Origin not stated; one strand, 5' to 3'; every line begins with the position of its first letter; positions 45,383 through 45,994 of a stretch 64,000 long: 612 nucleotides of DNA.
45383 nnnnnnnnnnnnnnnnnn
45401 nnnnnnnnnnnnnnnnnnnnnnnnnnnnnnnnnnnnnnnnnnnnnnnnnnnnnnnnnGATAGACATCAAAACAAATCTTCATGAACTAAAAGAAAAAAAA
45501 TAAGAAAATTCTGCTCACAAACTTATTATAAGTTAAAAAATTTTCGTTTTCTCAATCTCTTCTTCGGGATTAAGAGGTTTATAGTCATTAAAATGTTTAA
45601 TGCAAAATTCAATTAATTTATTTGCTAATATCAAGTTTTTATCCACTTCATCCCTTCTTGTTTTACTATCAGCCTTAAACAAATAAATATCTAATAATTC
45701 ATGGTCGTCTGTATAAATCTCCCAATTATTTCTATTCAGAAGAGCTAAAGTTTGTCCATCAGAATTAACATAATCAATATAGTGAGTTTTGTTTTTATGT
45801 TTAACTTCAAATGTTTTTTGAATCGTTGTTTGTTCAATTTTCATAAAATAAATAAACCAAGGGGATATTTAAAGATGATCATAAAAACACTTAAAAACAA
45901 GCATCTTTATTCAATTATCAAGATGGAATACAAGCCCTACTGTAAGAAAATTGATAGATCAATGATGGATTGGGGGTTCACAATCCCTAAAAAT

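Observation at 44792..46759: Standalone Cas4-like nuclease next to a GIY-YIG nuclease with a novel N-terminal domain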

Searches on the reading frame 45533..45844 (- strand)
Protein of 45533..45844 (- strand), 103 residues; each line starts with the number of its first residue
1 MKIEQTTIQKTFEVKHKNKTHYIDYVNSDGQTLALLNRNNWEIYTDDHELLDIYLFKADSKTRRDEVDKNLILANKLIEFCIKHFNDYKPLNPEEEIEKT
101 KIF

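Call 3: search_protein_families(library=pfam, proteins=[window:45533-45844:-], max_evalue=0.1)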
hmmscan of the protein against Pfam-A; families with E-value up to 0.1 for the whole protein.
window:45533-45844:- (103 aa): 1 family
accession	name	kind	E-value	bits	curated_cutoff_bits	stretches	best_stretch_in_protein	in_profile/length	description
PF15015.11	NYD-SP12_N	-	0.089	11.6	29.2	1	2-97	330-420/564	Spermatogenesis-associated, N-terminal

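Call 7: search_protein_families(library=ncbifam, proteins=[window:45533-45844:-], max_evalue=0.1)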
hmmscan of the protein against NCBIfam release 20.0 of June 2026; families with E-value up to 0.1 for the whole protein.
window:45533-45844:- (103 aa): 1 family
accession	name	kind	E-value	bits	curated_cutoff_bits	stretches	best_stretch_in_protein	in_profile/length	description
NF033564.0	transpos_ISAs1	equivalog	0.01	15.1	70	1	13-77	245-309/314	ISAs1 family transposase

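Call 8: search_protein_families(library=padloc, proteins=[window:45533-45844:-], max_evalue=0.1)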
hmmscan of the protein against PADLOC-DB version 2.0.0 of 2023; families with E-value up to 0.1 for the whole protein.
window:45533-45844:- (103 aa): 0 families

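Call 9: search_protein_families(library=phrogs, proteins=[window:45533-45844:-], max_evalue=0.1)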
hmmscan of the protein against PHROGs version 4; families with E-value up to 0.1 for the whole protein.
window:45533-45844:- (103 aa): 2 families
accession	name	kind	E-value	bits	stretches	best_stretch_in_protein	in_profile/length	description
phrog_18982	-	unknown function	0.013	16.6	1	45-91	42-87/114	-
phrog_16731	-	unknown function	0.032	14.2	1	18-76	215-273/312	-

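Call 43: find_homologous_proteins(query=window:45533-45844:-, max_evalue=0.01)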
Query window:45533-45844:- (103 aa): 13 proteins with E <= 0.01 among 14 candidates.
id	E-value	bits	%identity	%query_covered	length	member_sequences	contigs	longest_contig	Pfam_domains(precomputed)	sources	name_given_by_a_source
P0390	7.3e-62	224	100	100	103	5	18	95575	-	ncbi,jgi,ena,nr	ncbi:hypothetical protein J4443_03745 [Candidatus Woesearchaeota archaeon]|nr:hypothetical protein [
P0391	2.7e-45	171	72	100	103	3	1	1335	-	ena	-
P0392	5.4e-45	170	74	98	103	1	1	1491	-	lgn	-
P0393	7.3e-44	166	77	100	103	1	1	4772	-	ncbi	-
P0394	1.1e-43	165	75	99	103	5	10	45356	-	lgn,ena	-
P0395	2.6e-43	164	73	99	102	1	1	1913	-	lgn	-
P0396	1.6e-41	159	70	100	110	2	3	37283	-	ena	-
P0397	2.7e-40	155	75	88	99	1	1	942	-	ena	-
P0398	1.8e-32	129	60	95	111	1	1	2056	-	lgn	-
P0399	8.9e-31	124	64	88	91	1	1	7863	-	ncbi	-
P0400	1.2e-28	117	64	88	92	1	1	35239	-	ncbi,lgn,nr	ncbi:MAG: hypothetical protein Q7S74_04280 [Nanoarchaeota archaeon]|nr:hypothetical protein [Nanoarc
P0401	2.3e-26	110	59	87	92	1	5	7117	-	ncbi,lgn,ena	ncbi:MAG: hypothetical protein AABY07_10685 [Nanoarchaeota archaeon]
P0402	3.7e-16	77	48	87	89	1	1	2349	-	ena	-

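Call 44: find_encoding_contigs(protein=P0394, flank=5000, max_places=3)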
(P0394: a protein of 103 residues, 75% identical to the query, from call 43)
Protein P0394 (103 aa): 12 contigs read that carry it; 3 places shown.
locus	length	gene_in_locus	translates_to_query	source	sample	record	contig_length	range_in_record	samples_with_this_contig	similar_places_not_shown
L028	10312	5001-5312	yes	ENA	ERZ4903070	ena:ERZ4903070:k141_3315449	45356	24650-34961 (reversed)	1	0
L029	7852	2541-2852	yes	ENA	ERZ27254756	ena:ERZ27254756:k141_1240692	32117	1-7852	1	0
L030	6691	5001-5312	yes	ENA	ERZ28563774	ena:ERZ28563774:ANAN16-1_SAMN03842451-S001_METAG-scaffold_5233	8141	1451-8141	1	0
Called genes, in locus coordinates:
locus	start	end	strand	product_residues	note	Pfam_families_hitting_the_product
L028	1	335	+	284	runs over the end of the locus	PF01113:DapB_N, PF05173:DapB_C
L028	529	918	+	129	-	-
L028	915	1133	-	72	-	-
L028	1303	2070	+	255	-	-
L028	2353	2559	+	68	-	-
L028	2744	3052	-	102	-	PF04014:MazE_antitoxin (weak)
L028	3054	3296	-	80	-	-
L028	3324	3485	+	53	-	-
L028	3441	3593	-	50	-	-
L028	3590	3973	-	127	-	-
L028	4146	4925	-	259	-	PF06044:DpnI, PF17726:DpnI_C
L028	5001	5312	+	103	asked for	-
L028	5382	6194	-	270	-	PF13495:Phage_int_SAM_4, PF02899:Phage_int_SAM_1 (weak), PF00589:Phage_integrase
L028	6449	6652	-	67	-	-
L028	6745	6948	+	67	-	-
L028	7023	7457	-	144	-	-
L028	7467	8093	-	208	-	-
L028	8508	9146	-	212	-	-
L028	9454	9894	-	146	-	-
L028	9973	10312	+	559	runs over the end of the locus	PF03485:Arg_tRNA_synt_N, PF00750:tRNA-synt_1d, PF05746:DALR_1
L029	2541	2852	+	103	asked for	-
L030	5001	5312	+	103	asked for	-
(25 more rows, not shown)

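Call 45: find_encoding_contigs(protein=P0396, flank=5000, max_places=3)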
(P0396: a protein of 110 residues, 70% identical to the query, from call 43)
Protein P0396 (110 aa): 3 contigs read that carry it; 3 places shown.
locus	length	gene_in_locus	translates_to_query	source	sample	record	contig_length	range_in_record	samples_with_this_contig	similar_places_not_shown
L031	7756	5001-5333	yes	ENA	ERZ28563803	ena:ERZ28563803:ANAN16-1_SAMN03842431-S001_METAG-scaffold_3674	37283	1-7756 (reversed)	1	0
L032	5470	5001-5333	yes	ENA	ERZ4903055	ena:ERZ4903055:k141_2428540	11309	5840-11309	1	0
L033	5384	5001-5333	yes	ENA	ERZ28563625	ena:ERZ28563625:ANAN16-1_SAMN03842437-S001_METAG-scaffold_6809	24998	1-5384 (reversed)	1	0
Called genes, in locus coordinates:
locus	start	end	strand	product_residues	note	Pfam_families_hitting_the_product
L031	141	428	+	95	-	PF22665:WHD_DUF6293 (faint)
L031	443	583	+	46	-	-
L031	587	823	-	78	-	PF00462:Glutaredoxin, PF13417:GST_N_3, PF13409:GST_N_2 (weak)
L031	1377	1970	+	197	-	PF13581:HATPase_c_2 (weak)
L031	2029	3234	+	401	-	PF01136:Peptidase_U32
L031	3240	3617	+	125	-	-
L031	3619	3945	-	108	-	PF23477:zf_Tbcl_2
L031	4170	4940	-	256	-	PF06044:DpnI, PF17726:DpnI_C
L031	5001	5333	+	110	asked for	-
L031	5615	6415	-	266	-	PF13091:PLDc_2, PF12717:Cnd1 (faint), PF03130:HEAT_PBS (faint), PF02985:HEAT (faint), PF13513:HEAT_EZ (weak), PF13646:HEAT_2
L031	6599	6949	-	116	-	-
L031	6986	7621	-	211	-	PF12705:PDDEXK_1 (weak)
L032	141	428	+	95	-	PF22665:WHD_DUF6293 (faint)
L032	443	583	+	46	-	-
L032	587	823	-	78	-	PF00462:Glutaredoxin, PF13417:GST_N_3, PF13409:GST_N_2 (weak)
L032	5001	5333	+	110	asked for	-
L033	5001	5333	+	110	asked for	-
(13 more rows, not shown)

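Call 46: find_encoding_contigs(protein=P0400, flank=5000, max_places=3)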
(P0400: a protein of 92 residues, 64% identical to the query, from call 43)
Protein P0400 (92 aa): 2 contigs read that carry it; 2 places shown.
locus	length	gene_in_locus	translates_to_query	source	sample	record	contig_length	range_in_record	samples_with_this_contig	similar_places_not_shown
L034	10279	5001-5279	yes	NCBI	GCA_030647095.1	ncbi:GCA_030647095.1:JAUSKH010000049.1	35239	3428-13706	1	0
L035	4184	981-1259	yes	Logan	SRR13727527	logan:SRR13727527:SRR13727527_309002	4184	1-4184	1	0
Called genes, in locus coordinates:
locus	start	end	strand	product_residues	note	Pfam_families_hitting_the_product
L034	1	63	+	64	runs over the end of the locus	-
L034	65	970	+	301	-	PF00535:Glycos_transf_2, PF13641:Glyco_tranf_2_3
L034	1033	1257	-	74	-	PF02609:Exonuc_VII_S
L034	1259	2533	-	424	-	PF13742:tRNA_anti_2, PF01336:tRNA_anti-codon, PF02601:Exonuc_VII_L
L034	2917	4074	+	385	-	PF01637:ATPase_2 (weak), PF13173:AAA_14, PF13635:DUF4143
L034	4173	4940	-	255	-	PF06044:DpnI, PF17726:DpnI_C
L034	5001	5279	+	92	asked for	-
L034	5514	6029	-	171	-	-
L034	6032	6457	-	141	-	PF05014:Nuc_deoxyrib_tr, PF15891:Nuc_deoxyri_tr2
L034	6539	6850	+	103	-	PF03683:UPF0175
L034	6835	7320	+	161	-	PF11848:DUF3368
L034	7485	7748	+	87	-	-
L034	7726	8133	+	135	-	PF01850:PIN, PF13470:PIN_3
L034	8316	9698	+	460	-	PF01075:Glyco_transf_9, PF00293:NUDIX, PF14815:NUDIX_4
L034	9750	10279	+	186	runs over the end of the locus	PF13580:SIS_2, PF01380:SIS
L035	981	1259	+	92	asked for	-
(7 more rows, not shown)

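Call 50: find_related_loci(query=A3, collection=metagenome_contigs, flank=3500)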
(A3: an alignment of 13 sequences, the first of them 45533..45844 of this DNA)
Query A3 (103 aa) in metagenome_contigs; peptide patterns used: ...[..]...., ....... (x = any residue, [..] = any of these).
257 stretches matched a pattern; 32 encode a relative of the query (tblastn E <= 1e-3); 32 distinct loci.
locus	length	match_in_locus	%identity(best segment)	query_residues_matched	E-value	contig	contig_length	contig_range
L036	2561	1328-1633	75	1-102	6e-50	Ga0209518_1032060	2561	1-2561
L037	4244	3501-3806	74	1-102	2e-49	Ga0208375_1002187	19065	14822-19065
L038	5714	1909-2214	74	1-102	2e-49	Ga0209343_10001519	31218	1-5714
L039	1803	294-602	70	1-103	2e-48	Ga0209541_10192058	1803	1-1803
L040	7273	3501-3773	54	1-91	3e-34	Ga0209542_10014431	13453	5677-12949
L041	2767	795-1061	60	1-89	2e-32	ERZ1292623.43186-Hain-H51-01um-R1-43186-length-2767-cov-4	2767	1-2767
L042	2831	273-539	60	1-89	2e-32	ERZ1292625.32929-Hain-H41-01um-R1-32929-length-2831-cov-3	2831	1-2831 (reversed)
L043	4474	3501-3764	63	1-88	3e-28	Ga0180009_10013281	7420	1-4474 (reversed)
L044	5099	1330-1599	43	1-90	5e-24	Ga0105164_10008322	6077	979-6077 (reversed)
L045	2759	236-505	40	1-90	2e-23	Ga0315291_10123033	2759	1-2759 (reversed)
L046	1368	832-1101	42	1-90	3e-23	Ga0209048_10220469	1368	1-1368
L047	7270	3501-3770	41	1-90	3e-23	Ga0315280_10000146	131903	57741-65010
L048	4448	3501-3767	52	1-90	1e-22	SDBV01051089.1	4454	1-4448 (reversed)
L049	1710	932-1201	48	1-90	5e-22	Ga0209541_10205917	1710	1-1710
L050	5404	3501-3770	38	1-90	2e-20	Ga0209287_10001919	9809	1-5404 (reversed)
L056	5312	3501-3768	42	1-90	1e-18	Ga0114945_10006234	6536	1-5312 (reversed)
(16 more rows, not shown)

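Call 53: predict_structure(alignment_id=A3)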
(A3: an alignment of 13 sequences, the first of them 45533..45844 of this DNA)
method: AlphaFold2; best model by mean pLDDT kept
length: 103 residues; sequences in the alignment: 13
mean_pLDDT: 72.6   pTM: 0.63
mean pLDDT of the five models: 72.6, 70.5, 68.3, 51.4, 48.5
residues with pLDDT >= 90: 18; 70-90: 47; 50-70: 15; < 50: 23
segments of 3 or more residues with pLDDT < 50: 1-5, 29-35, 95-103
pLDDT, mean of each block of 10 residues (from residue 1): 51 87 71 53 87 89 93 89 72 46 31
secondary structure, 60 per line:
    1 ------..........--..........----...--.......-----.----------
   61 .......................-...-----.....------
elements in order: E7-16 E19-28 E41-44 H61-83 H93-97

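Call 57: fold_search(model_id=the predicted structure, library=pdb)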
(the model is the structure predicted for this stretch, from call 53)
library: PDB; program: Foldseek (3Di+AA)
matches with E <= 10: 416; with E <= 0.001: 0
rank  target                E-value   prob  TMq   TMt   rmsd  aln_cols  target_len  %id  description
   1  3vyy_B                3.5e-01  0.20  0.25  0.29  14.1        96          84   14  Structural insights into RISC assembly facilitated by dsRNA binding domains of human RNA helicase A (DHX9) (released 2013-02-13)
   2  1whq_MODEL_1_A        3.5e-01  0.16  0.24  0.25  15.6        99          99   15  Solution structure of the N-terminal dsRBD from hypothetical protein BAB28848 (released 2004-11-28)
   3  7ypo_A                4.2e-01  0.33  0.26  0.10  11.6        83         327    8  Cryo-EM structure of baculovirus LEF-3 in complex with ssDNA (released 2023-01-25)
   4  8vd2_B                5.0e-01  0.15  0.25  0.17  12.2       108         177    5  Human TCR ET650-4 in complex with DQ8-InsC8-15-IAPP1 (released 2024-08-07)
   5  7zfr_B                5.0e-01  0.14  0.25  0.16  12.0       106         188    7  Crystal structure of HLA-DP (DPA1*02:01-DPB1*01:01) in complex with a peptide bound in the reverse direction (released 2023-04-12)
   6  9cyl_B                5.0e-01  0.11  0.23  0.14  11.7       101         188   12  Structure of LAG3 loop1 deletion bound to the MHC class II molecule I-A(b) (released 2024-08-21)
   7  6lxd_A                6.4e-01  0.09  0.22  0.03  18.6       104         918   14  Pri-miRNA bound DROSHA-DGCR8 complex (released 2020-04-15)
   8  4g7n_A                7.3e-01  0.20  0.27  0.14   8.7        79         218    8  The Structure of the Plk4 Cryptic Polo Box Reveals Two Tandem Polo Boxes Required for Centriole Duplication (released 2012-10-10)
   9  8a22_Bp               8.7e-01  0.12  0.19  0.17   6.8        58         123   16  Structure of the mitochondrial ribosome from Polytomella magna (released 2022-11-16)
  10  8vq8_D                8.7e-01  0.06  0.20  0.16  12.1       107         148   11  Immune receptor complex (released 2025-01-29)
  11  7sg0_B                9.9e-01  0.13  0.25  0.17  10.9        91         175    5  W316 TCR in complex with HLA-DQ2-omega1 (released 2022-02-23)
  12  2fgg                  1.0e+00  0.11  0.25  0.29  11.3        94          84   10  Crystal Structure of Rv2632c (released 2006-02-14)
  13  4gg6_B                1.0e+00  0.11  0.23  0.16  10.9        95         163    5  Protein complex (released 2012-10-24)
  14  1d9k_D                1.0e+00  0.09  0.24  0.15  12.5       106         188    8  CRYSTAL STRUCTURE OF COMPLEX BETWEEN D10 TCR AND PMHC I-AK/CA (released 1999-12-15)
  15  6xco_B                1.1e+00  0.10  0.25  0.16  11.2        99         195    4  Immune receptor complex (released 2021-07-14)
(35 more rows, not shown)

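Call 78: find_encoding_contigs(protein=P0390, flank=4000, max_places=8)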
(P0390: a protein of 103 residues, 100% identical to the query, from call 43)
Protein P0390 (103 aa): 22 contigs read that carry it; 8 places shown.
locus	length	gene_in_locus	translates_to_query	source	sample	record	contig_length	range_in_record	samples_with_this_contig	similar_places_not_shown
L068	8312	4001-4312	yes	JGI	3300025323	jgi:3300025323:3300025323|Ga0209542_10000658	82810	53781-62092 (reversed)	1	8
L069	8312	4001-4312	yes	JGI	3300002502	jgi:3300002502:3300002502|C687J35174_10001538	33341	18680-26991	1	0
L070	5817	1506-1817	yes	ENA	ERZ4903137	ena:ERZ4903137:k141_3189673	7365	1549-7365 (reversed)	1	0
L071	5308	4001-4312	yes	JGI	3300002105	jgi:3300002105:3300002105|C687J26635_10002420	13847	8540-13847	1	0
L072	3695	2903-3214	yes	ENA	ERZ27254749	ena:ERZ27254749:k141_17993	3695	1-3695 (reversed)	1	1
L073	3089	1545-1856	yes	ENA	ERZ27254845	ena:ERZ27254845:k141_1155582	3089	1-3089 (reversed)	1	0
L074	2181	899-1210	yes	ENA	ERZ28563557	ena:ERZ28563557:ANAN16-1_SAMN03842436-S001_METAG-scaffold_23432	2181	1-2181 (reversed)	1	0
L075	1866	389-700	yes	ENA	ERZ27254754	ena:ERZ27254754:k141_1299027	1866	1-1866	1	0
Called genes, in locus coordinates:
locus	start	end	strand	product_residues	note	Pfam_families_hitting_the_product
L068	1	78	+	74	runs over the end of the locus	-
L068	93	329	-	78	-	PF00462:Glutaredoxin, PF13417:GST_N_3, PF13409:GST_N_2 (weak)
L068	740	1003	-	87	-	-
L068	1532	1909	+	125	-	-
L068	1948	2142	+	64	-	PF04070:DUF378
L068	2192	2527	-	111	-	-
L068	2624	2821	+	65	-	-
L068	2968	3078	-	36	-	-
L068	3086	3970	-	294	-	-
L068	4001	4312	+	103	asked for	-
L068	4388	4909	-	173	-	PF12705:PDDEXK_1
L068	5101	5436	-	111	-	PF23477:zf_Tbcl_2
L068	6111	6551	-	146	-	-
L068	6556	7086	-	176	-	-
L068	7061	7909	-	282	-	PF13495:Phage_int_SAM_4, PF02899:Phage_int_SAM_1 (weak), PF00589:Phage_integrase, PF22823:MrpR_C_cat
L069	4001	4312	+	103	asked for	-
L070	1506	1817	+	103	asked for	-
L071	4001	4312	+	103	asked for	-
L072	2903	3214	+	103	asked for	-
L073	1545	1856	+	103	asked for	-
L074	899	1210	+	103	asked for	-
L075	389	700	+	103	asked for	-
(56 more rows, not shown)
